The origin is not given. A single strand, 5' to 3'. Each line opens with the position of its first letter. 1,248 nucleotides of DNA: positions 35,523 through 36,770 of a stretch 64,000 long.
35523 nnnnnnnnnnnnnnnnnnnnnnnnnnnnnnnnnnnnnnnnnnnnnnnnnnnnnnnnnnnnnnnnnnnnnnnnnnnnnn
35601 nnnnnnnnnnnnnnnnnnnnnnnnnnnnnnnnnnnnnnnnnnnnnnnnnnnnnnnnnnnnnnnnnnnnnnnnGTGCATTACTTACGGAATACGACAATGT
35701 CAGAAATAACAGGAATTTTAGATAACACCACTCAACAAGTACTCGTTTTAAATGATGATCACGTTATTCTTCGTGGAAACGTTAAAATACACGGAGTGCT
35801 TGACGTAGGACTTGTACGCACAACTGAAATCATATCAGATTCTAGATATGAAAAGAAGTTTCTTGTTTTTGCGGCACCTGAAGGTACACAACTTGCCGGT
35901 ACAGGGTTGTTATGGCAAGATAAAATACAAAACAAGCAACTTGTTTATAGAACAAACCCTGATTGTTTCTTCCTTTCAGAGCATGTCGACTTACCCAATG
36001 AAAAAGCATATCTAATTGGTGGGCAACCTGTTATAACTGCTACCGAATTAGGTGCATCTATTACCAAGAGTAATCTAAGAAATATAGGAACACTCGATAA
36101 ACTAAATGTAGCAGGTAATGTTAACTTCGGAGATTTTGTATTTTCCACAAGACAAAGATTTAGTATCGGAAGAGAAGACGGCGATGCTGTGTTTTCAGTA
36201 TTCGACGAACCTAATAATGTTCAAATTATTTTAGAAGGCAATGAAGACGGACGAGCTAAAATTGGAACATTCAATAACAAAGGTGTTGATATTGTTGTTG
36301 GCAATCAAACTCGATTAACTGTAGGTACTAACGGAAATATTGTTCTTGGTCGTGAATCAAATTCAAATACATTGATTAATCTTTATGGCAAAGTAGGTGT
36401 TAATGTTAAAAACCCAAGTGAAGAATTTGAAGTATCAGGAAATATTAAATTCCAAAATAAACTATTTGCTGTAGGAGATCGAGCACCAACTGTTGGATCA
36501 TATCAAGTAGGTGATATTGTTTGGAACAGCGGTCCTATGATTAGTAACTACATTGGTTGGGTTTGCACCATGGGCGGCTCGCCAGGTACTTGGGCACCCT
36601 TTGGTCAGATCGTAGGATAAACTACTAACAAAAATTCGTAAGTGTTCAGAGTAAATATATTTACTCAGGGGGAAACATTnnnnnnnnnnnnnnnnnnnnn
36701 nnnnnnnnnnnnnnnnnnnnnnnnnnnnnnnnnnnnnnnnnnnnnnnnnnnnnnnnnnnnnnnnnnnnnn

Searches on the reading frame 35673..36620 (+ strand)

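Call 14: search_protein_families(library=phrogs, proteins=[window:35673-36620:+], max_evalue=0.001)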
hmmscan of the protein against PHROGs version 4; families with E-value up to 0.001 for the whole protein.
window:35673-36620:+ (315 aa): 8 families
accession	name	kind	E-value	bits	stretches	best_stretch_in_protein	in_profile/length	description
phrog_21471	-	unknown function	3e-12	47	1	238-313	549-624/626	-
phrog_30158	-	unknown function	1.9e-10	40.8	1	14-151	341-472/779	-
phrog_6002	-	head and packaging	3.2e-10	39.3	1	64-157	960-1054/1183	virion structural protein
phrog_23059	-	tail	3.1e-09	36.3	1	269-313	818-862/1027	tail fiber protein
phrog_2617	-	tail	4.8e-08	33.2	1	265-313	609-657/659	short tail fiber protein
phrog_20658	-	head and packaging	2.4e-05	25.1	1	267-307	40-81/211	head decoration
phrog_27731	-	unknown function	0.0001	21.8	1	266-310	641-684/688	-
phrog_38183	-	tail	0.00013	21.4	1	233-308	566-637/643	tail protein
